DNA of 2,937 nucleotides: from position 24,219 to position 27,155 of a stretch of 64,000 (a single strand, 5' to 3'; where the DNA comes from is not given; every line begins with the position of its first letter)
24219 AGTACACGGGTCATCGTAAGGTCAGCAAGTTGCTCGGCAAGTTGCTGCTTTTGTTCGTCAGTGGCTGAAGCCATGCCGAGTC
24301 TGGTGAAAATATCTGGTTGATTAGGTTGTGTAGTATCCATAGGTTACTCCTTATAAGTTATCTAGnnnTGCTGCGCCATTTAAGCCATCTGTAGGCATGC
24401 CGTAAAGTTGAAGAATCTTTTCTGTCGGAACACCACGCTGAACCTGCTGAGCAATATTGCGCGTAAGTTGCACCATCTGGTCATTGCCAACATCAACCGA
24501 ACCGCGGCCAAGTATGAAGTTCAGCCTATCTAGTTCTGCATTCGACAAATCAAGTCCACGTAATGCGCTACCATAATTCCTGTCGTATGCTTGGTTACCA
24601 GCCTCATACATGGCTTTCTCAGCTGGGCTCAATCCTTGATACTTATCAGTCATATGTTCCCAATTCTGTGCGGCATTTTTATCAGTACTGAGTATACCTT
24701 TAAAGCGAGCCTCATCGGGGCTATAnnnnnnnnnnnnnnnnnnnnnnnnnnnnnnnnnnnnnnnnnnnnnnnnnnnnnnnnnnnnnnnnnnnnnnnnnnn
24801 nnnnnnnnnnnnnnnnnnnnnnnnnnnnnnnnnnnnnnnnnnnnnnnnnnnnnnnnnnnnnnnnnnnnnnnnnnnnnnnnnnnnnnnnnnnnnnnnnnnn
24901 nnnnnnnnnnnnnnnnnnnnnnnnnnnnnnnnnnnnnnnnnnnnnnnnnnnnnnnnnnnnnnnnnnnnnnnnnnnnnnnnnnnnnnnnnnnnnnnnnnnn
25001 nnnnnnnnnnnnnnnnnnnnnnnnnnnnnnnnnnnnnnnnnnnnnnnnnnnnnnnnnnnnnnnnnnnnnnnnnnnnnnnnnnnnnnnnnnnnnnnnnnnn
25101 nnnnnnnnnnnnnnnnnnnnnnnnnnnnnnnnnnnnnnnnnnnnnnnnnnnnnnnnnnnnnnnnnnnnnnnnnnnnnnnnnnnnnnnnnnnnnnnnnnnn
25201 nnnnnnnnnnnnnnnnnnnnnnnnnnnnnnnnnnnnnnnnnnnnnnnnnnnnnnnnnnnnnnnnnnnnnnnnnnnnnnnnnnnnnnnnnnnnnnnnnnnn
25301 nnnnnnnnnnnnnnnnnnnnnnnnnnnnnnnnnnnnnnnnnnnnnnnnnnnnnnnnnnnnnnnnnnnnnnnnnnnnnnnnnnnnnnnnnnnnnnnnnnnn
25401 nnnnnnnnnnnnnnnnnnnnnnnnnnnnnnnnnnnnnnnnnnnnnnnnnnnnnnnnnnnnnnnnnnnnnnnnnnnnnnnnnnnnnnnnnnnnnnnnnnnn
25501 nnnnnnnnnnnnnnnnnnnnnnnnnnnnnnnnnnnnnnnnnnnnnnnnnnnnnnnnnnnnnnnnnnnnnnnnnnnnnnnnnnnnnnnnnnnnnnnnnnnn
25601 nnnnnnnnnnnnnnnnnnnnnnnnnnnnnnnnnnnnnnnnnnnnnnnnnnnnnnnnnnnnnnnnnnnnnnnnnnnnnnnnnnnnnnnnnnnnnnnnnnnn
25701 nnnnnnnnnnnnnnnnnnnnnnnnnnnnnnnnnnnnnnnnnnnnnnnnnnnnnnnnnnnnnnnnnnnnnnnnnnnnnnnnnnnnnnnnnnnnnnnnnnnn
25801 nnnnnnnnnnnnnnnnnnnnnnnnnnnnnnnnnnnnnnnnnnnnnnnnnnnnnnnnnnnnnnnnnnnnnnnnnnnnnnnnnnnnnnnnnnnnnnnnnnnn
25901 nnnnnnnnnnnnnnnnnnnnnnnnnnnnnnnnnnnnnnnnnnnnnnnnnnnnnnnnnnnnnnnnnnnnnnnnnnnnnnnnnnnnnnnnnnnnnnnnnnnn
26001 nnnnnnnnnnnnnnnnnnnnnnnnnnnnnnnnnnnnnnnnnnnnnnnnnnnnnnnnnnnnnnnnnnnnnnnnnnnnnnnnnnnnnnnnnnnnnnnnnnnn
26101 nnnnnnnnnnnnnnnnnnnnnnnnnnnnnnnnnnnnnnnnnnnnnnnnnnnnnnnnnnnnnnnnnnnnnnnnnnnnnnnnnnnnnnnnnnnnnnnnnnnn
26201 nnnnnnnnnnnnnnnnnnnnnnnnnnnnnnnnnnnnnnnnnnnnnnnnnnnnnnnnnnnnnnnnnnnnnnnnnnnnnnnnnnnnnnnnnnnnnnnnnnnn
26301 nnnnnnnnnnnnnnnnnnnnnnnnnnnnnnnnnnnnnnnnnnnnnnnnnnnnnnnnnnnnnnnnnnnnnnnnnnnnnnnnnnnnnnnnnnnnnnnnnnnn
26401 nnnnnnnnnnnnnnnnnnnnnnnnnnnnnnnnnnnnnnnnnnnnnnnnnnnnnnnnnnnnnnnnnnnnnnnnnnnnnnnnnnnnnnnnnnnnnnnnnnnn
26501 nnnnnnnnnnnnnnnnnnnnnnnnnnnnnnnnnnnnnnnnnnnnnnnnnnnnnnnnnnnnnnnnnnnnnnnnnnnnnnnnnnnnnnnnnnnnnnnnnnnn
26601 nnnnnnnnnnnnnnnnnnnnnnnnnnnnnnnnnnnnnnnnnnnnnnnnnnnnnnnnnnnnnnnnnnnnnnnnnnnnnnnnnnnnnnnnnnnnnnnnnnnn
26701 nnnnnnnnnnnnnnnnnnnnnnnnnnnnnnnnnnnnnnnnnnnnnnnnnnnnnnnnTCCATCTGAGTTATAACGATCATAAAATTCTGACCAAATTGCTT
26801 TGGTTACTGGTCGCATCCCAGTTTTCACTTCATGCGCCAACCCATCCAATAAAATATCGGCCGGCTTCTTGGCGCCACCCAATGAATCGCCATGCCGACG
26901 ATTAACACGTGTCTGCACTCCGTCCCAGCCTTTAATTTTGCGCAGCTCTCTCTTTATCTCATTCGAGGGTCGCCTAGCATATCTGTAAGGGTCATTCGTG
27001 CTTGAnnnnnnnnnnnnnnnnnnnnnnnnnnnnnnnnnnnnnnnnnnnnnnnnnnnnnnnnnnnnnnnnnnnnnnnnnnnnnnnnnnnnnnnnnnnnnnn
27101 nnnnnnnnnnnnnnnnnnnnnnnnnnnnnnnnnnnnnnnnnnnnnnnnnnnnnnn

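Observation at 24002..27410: Large 1014-aa coiled-coil, two-TM protein plus a small acidic partner adjoining the foreign block, with no recognisable family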

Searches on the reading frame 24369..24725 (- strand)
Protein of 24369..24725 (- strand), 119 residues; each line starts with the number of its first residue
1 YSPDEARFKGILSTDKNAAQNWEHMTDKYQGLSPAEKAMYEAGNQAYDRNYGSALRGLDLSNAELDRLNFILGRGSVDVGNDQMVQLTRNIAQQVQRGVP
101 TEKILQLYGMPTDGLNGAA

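Call 84: search_solved_structures(query=A7, max_evalue=10)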
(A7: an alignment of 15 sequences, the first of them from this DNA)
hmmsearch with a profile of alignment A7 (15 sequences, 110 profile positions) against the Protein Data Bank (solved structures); distinct sequences matched with E-value up to 10: 14.
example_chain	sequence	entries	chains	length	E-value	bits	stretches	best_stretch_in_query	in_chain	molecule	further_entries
3syv_A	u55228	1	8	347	0.01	19.8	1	23-75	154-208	Protein kinase C and casein kinase II substrate protein 3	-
3qe6_A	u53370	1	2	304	0.016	19.2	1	22-75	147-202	Protein kinase C and casein kinase II substrate protein 3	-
3m3w_A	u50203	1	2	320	0.017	19.2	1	22-75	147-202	Protein kinase C and casein kinase II substrate protein 3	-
7udj_H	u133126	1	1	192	0.018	19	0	70-92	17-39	De novo designed helical repeat protein RPB_PEW3_R4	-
8e0o_B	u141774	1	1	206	0.053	17.6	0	58-89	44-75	hetBGL03-15-18b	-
3bt5_A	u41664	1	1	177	0.055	17.5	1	2-74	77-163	Uncharacterized protein DUF305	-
8e0o_A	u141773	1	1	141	0.26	15.3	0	60-92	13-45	hetBGL03-15-18a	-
7pc1_A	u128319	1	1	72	0.42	14.7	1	79-104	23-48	StbA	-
8e0m_A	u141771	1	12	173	0.43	14.7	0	58-89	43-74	BGL15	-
3by6_A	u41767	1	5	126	0.86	13.7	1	65-104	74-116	Predicted transcriptional regulator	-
9bk7_A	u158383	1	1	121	0.89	13.6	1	71-95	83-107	SHRT_binder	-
6cgh_A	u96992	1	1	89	1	13.4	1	38-92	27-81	DnaJ homolog subfamily C member 2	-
6nb2_A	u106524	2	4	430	1.2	13.2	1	39-74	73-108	Enolase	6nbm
9ivk_A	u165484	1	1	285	1.5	12.9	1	26-97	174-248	HBC599 membrane protein binder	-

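Call 85: search_protein_families(library=pfam, alignment_id=A7, max_evalue=10)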
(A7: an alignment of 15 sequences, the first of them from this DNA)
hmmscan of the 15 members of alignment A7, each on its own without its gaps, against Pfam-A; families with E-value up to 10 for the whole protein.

A. member 1, seq(119 aa): 1 family
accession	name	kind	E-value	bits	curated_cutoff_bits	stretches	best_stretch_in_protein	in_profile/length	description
PF18858.6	LPD39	-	0.022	14.8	27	1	9-49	112-152/198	Large polyvalent protein associated domain 39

B. families by the number of members that match (of 15 scanned): 9 families
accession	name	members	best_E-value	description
PF23814.1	DUF7185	2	0.0017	Family of unknown function (DUF7185)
PF18858.6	LPD39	2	0.0049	Large polyvalent protein associated domain 39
PF16461.11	Phage_TTP_12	2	0.045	Lambda phage tail tube protein, TTP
PF16365.12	EutK_C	1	0.0058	Ethanolamine utilization protein EutK C-terminus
PF16856.10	CDC4_D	1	0.0074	Cell division control protein 4 dimerisation domain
PF10975.14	DUF2802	1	0.016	Protein of unknown function (DUF2802)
PF02169.21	LPP20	1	0.077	LPP20 lipoprotein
PF04873.18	EIN3_DNA-bd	1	0.17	Ethylene insensitive 3, DNA-binding domain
PF08349.16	DUF1722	1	0.26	Protein of unknown function (DUF1722)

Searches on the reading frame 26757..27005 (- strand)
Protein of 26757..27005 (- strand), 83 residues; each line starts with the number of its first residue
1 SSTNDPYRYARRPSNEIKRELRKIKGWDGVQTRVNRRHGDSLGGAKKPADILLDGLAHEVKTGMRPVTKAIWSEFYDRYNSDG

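Call 100: search_solved_structures(query=A8, max_evalue=10)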
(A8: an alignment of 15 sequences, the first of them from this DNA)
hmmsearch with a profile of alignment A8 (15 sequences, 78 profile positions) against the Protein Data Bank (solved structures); distinct sequences matched with E-value up to 10: 4.
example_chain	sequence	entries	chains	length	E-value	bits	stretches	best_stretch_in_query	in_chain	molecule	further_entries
3b1s_A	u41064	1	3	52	0.11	15.8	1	11-43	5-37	Flagellar biosynthetic protein flhB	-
9e5c_1c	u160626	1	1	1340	0.34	14.3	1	11-48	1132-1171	CMF5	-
8swl_A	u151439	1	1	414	0.91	12.9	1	42-64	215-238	Cytochrome P450 105Q4 Cyp105Q4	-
4yb9_D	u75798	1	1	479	1.6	12.2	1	9-40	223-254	Solute carrier family 2, facilitated glucose transporter member 5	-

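Call 101: search_protein_families(library=pfam, alignment_id=A8, max_evalue=10)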
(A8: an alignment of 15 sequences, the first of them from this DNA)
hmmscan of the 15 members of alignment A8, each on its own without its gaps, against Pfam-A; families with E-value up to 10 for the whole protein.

A. member 1, seq(83 aa): 1 family
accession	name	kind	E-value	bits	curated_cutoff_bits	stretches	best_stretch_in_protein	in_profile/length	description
PF12108.13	SF3a60_bindingd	-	0.053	13.9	22.3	1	69-81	5-17/27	Splicing factor SF3a60 binding domain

B. families by the number of members that match (of 15 scanned): 10 families
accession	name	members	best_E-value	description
PF12108.13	SF3a60_bindingd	2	0.053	Splicing factor SF3a60 binding domain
PF00633.29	HHH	1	0.06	Helix-hairpin-helix motif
PF01329.24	Pterin_4a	1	0.088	Pterin 4 alpha carbinolamine dehydratase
PF22299.1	BRISC_FAM175B_helical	1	0.11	BRISC complex subunit FAM175B, helical domain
PF15846.10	DUF4720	1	0.13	Domain of unknown function (DUF4720)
PF11649.13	T4_neck-protein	1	0.14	Virus neck protein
PF20430.3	Eplus_motif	1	0.15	E+ motif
PF19960.5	EAD7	1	0.16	Effector-associated domain 7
PF09905.14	VF530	1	0.17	DNA-binding protein VF530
PF22116.1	DUF6944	1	0.17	Family of unknown function (DUF6944)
